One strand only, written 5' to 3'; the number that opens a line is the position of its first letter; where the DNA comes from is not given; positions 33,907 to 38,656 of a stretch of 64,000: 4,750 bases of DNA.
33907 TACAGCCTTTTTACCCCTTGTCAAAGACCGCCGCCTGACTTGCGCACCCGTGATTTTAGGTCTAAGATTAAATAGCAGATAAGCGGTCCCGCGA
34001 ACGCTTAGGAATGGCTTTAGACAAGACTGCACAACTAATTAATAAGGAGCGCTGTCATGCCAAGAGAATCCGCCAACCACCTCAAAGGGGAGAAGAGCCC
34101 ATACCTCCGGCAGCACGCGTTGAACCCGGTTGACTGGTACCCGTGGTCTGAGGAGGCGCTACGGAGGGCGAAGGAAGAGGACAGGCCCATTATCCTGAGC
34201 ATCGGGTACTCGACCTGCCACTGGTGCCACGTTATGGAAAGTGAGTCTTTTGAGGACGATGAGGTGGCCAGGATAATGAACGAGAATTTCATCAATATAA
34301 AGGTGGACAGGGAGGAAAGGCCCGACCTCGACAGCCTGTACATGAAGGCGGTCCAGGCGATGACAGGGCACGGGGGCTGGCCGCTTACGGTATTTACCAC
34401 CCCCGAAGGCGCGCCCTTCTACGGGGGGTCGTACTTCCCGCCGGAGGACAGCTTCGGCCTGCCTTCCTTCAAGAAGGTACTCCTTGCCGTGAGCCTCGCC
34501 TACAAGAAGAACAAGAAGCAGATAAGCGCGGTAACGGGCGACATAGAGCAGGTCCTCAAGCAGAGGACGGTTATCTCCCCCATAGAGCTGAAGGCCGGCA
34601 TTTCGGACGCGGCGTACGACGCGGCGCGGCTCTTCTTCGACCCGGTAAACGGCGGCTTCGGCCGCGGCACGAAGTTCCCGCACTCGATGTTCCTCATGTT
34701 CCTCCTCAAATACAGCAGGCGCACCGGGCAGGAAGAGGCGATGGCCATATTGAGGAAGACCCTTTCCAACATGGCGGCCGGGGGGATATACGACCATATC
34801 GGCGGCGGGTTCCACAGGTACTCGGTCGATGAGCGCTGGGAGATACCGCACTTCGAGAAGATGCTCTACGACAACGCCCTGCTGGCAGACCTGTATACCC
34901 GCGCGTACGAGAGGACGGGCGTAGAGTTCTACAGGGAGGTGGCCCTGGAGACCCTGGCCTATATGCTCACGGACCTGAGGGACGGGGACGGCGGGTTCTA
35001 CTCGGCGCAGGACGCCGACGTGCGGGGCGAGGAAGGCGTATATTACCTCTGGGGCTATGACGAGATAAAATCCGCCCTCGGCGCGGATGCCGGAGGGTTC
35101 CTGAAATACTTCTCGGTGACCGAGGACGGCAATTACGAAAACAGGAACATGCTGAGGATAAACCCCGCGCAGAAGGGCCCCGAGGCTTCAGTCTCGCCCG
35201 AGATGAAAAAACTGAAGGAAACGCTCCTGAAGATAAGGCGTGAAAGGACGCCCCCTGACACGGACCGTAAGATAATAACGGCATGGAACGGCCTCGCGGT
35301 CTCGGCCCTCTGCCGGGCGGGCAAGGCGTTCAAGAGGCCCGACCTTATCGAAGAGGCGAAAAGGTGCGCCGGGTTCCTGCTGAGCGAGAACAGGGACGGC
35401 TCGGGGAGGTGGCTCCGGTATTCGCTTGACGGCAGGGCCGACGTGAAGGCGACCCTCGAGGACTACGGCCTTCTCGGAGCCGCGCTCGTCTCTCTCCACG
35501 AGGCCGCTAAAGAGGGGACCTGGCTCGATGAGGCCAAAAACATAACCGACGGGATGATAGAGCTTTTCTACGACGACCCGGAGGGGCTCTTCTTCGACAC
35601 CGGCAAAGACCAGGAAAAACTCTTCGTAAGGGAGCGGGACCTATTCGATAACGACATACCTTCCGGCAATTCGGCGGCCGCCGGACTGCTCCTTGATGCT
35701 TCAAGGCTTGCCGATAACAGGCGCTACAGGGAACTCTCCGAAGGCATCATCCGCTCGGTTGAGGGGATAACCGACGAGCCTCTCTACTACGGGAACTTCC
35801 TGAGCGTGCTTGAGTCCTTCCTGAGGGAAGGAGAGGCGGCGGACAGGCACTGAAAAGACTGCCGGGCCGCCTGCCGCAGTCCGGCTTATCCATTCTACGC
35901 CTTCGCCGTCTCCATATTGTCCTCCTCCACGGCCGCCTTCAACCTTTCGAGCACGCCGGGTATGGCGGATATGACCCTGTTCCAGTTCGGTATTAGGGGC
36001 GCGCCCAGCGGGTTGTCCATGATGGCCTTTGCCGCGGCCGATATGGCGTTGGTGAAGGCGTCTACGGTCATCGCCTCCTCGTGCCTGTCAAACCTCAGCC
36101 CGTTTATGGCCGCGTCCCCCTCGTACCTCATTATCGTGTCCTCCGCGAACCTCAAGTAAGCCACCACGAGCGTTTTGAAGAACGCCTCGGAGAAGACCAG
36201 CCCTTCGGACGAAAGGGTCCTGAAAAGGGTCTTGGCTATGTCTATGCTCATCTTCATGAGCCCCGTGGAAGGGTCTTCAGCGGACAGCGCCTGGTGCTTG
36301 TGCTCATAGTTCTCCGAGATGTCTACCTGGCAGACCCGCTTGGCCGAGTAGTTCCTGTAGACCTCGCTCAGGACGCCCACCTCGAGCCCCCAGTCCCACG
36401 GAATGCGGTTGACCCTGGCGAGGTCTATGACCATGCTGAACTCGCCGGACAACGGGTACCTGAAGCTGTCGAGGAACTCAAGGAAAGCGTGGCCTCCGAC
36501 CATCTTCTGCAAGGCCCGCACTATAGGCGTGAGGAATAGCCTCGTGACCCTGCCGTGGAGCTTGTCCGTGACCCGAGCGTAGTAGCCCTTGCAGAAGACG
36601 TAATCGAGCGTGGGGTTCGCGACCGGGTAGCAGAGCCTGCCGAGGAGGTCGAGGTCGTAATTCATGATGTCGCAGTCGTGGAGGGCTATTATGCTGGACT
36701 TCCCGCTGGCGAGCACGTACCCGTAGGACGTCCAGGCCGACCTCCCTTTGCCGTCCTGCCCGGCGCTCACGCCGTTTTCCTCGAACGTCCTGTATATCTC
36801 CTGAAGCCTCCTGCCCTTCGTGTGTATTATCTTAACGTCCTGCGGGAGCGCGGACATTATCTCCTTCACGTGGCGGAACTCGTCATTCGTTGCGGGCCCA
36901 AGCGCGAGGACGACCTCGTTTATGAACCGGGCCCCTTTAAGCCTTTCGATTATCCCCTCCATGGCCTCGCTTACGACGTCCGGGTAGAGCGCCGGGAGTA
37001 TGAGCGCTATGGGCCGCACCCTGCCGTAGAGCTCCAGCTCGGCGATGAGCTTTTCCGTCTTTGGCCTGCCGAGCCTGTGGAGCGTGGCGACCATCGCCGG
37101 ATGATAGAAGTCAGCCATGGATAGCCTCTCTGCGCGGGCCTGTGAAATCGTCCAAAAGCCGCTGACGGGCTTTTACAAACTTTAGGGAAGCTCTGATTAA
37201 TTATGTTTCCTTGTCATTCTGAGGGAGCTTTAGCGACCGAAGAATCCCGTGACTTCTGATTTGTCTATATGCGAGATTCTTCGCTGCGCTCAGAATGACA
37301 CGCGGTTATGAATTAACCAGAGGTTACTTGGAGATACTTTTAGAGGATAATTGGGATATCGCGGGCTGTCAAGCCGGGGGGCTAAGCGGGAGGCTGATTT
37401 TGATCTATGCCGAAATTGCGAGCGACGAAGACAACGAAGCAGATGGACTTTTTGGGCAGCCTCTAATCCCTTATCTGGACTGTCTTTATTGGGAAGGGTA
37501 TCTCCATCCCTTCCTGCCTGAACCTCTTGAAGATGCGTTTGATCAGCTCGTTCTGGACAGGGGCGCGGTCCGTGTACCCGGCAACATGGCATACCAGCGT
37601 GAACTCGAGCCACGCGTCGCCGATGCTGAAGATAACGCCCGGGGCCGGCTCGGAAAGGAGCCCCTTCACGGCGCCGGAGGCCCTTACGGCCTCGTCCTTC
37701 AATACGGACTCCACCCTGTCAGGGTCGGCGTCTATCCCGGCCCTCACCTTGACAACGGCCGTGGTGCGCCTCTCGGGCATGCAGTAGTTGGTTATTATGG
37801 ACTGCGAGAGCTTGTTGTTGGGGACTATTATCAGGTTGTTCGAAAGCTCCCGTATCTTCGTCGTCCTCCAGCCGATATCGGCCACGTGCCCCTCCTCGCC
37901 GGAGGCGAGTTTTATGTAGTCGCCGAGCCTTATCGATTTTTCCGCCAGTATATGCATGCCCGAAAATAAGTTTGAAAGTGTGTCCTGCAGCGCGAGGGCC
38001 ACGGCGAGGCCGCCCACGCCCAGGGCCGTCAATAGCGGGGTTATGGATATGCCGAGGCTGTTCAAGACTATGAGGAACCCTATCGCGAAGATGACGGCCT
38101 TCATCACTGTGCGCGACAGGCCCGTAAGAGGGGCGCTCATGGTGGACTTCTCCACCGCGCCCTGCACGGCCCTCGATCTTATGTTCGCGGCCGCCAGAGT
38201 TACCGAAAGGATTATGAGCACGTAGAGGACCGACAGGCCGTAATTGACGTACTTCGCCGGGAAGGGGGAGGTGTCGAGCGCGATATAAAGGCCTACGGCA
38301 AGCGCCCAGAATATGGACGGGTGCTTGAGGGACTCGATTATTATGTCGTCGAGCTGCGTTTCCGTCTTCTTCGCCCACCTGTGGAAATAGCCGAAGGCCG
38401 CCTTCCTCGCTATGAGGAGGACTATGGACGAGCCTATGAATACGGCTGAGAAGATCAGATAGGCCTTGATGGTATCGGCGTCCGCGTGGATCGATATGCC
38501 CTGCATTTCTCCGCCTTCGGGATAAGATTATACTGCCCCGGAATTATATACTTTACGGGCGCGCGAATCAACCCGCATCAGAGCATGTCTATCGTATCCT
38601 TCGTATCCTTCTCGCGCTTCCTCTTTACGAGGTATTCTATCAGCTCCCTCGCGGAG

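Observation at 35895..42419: Candidate osmoadaptation island: two retaining GT-A glycosyltransferases, an MpgP/YedP-type phosphatase, MscS, a TM-helix-repeat protein and a Ca2+/Na+ antiporter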

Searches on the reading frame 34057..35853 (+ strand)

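Call 4: search_protein_families(library=pfam, proteins=[window:34057-35853:+], max_evalue=0.01)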
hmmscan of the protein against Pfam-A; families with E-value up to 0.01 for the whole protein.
window:34057-35853:+ (598 aa): 3 families
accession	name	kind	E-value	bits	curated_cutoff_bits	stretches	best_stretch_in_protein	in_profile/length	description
PF03190.21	Thioredox_DsbH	-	1.8e-74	249.6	27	1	7-167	2-162/163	Protein of unknown function, DUF255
PF13899.12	Thioredoxin_7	-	4.3e-12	46.4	27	1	26-90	1-65/83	Thioredoxin-like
PF13098.12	Thioredoxin_2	-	0.0018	19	27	1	38-117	1-85/104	Thioredoxin-like domain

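Call 5: search_protein_families(library=ncbifam, proteins=[window:34057-35853:+], max_evalue=0.01)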
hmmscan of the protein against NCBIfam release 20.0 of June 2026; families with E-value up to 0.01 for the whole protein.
window:34057-35853:+ (598 aa): 2 families
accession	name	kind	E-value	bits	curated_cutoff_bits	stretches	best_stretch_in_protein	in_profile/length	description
NF045694.1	seleno_TsoB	exception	3.5e-09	35.3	805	1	25-88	457-520/572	rhodanese/DsbD fusion-like selenoprotein TsoB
NF043050.1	DisulfRedDsbH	equivalog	0.0012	19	190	1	19-91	37-109/166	disulfide reductase DsbH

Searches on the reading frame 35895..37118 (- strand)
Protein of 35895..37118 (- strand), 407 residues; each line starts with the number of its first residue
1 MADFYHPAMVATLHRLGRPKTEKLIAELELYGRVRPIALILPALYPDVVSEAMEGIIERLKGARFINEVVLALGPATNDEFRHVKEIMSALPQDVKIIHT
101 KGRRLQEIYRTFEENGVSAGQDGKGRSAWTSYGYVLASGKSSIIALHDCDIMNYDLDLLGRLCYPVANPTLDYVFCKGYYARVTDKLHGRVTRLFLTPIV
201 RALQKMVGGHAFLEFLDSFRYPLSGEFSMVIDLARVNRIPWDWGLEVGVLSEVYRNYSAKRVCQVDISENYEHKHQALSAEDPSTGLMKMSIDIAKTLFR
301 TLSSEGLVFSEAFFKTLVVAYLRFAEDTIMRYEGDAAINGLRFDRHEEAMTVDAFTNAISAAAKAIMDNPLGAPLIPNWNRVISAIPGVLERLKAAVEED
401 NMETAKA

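Call 4: search_protein_families(library=pfam, proteins=[window:35895-37118:-], max_evalue=0.01)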
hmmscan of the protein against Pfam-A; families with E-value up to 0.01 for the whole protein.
window:35895-37118:- (407 aa): 0 families

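Call 5: search_protein_families(library=ncbifam, proteins=[window:35895-37118:-], max_evalue=0.01)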
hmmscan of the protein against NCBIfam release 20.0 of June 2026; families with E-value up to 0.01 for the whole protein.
window:35895-37118:- (407 aa): 2 families
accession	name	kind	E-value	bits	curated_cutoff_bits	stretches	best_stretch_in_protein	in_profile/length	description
NF040724.1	GpgS_Meth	equivalog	2.7e-105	352.5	700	1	8-403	6-401/402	glucosyl-3-phosphoglycerate synthase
NF010496.0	PRK13915.1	equivalog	6.7e-15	55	262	1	120-307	100-273/307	glucosyl-3-phosphoglycerate synthase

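Call 8: search_solved_structures(query=window:35895-37118:-, max_evalue=1)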
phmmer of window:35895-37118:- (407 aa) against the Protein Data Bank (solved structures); distinct sequences matched with E-value up to 1: 8.
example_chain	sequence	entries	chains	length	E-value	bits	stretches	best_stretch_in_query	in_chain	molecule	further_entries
7pdo_A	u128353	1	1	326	2e-05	26.9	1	24-300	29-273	Glucosyl-3-phosphoglycerate synthase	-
7p5l_A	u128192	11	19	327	2e-05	26.8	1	24-300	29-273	Glucosyl-3-phosphoglycerate synthase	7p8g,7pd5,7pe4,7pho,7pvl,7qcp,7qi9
3ckj_A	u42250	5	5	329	0.014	17.5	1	121-279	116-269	Putative uncharacterized protein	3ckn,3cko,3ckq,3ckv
4y6n_A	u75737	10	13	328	0.036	16.1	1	25-276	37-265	Glucosyl-3-phosphoglycerate synthase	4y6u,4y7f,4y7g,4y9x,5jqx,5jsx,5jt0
3e25_A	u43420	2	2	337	0.04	16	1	25-275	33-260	Putative uncharacterized protein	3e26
4ddz_A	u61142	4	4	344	0.043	15.9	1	25-276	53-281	GLUCOSYL-3-PHOSPHOGLYCERATE SYNTHASE (GpgS) | Glucosyl-3-phosphoglycerate synthase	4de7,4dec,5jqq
3f1y_A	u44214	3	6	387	0.053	15.6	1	122-306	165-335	Mannosyl-3-phosphoglycerate synthase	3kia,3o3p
2xsx_A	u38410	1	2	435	0.52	12.3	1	50-136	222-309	BETA-ENOLASE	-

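Call 9: search_protein_families(library=pfam, proteins=[window:35895-37118:-], max_evalue=10)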
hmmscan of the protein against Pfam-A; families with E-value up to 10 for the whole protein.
window:35895-37118:- (407 aa): 0 families

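Call 28: find_homologous_proteins(query=window:35895-37118:-)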
Query window:35895-37118:- (407 aa): 8000 proteins with E <= 0.001 among 8000 candidates; the best 120 are listed.
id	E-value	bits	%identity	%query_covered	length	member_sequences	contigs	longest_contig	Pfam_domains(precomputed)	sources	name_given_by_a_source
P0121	1.6e-261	885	96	100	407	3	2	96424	-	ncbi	-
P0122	2.0e-243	825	88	100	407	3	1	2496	-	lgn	-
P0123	4.5e-213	725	77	99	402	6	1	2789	-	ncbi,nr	ncbi:MAG TPA: glycosyl transferase [Thermodesulfobacteriota bacterium]|nr:glycosyl transferase [Ther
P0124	1.5e-212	724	76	99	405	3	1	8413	-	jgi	-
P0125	1.4e-211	720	75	99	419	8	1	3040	-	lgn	-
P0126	4.4e-211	719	77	98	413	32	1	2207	-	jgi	-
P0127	7.8e-211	718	76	99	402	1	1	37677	-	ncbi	-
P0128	2.4e-210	716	76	99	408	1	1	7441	-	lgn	-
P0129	7.1e-210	715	76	99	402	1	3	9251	-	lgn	-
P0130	2.4e-209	713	76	99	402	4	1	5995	-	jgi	jgi:glucosyl-3-phosphoglycerate synthase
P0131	3.1e-209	713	75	99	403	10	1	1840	-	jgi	-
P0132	3.5e-209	713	75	98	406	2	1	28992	-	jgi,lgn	-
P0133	3.5e-209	713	75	99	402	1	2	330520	-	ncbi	-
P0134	3.6e-209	713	75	99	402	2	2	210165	-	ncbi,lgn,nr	ncbi:MAG: glycosyl transferase [Deltaproteobacteria bacterium]|nr:glycosyl transferase [Deltaproteob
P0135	3.6e-209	712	75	99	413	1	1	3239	-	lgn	-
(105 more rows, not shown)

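Call 77: search_solved_structures(query=A4, max_evalue=10, show_alignments=1)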
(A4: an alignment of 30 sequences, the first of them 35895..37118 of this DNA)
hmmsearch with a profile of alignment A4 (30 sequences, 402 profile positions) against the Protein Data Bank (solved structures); distinct sequences matched with E-value up to 10: 8.
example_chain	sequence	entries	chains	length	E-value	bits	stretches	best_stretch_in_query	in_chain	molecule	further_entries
7pdo_A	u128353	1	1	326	0.0011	21.2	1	122-268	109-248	Glucosyl-3-phosphoglycerate synthase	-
7p5l_A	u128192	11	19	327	0.0011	21.1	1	122-268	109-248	Glucosyl-3-phosphoglycerate synthase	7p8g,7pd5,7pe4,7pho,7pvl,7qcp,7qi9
3f1y_A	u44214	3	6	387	0.056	15.5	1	123-306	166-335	Mannosyl-3-phosphoglycerate synthase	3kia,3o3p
3ckj_A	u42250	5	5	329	0.12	14.4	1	123-279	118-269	Putative uncharacterized protein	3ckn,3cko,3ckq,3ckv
4y6n_A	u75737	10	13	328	0.2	13.7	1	122-268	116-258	Glucosyl-3-phosphoglycerate synthase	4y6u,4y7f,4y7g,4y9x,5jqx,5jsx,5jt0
3e25_A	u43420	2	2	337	0.22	13.5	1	123-268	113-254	Putative uncharacterized protein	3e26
4ddz_A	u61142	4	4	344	0.24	13.4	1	123-268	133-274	GLUCOSYL-3-PHOSPHOGLYCERATE SYNTHASE (GpgS) | Glucosyl-3-phosphoglycerate synthase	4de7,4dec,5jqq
4j29_A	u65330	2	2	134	0.48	12.4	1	47-119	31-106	Engineered Protein OR258 | DE NOVO DESIGNED PROTEIN OR258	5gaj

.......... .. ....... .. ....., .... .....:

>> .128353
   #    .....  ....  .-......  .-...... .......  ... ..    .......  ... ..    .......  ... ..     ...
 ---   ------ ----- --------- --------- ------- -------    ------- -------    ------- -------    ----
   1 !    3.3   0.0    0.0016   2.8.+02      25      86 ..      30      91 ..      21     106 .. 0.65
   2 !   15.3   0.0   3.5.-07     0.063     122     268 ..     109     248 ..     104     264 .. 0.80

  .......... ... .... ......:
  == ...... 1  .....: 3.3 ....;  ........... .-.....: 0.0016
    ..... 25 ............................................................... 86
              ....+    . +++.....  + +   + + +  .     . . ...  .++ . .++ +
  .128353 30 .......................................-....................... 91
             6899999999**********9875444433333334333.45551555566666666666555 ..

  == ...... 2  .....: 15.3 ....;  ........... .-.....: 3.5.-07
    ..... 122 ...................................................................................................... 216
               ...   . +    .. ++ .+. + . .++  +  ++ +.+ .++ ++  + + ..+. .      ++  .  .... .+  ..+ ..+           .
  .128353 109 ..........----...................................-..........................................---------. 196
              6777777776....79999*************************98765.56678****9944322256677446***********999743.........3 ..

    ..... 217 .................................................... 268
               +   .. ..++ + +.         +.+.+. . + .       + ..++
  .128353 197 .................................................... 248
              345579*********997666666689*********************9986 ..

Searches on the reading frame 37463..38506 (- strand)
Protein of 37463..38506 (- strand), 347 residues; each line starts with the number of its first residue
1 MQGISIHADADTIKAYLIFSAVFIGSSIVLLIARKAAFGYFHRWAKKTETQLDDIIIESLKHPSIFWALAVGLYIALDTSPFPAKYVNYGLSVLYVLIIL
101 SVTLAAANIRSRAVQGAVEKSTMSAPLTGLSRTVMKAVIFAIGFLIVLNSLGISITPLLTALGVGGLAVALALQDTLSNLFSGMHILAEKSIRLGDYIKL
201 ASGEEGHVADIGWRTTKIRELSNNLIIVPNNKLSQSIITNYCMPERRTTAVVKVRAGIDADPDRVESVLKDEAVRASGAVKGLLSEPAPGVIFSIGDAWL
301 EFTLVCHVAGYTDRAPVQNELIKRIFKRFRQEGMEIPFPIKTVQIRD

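Call 4: search_protein_families(library=pfam, proteins=[window:37463-38506:-], max_evalue=0.01)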
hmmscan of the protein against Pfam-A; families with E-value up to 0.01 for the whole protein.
window:37463-38506:- (347 aa): 3 families
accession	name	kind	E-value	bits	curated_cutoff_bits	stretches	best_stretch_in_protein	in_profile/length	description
PF00924.24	MS_channel_2nd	-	6.7e-20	71.4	20.2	1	175-241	1-66/68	Mechanosensitive ion channel, beta-domain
PF21088.3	MS_channel_1st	-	4.5e-08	33.4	23.1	1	136-174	4-42/42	Mechanosensitive ion channel, transmembrane helices 2/3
PF21082.3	MS_channel_3rd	-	3.6e-06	27.8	21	1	252-336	5-88/88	Mechanosensitive ion channel MscS, C-terminal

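Call 5: search_protein_families(library=ncbifam, proteins=[window:37463-38506:-], max_evalue=0.01)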
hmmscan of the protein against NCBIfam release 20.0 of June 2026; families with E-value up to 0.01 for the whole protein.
window:37463-38506:- (347 aa): 6 families
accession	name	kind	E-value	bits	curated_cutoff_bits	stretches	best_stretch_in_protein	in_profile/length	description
NF008438.0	PRK11281.1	equivalog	3.6e-27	94.6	991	1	132-339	879-1082/1113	mechanosensitive channel MscK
NF047601.1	MscSThanab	equivalog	2e-25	89.8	500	1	126-346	63-277/280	small-conductance mechanosensitive channel MscS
NF008180.0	PRK10929.1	equivalog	1.1e-23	83.1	809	1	125-344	868-1084/1109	miniconductance mechanosensitive channel MscM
NF047602.1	MscsSHelicob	equivalog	1.7e-23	83.4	400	1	87-345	7-258/260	small-conductance mechanosensitive channel MscS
NF007662.0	PRK10334.1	subfamily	1.7e-21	76.7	321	1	86-345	24-277/286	small-conductance mechanosensitive channel MscS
NF008542.0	PRK11465.1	equivalog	1.8e-12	46.3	596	1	94-298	473-678/741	mechanosensitive channel protein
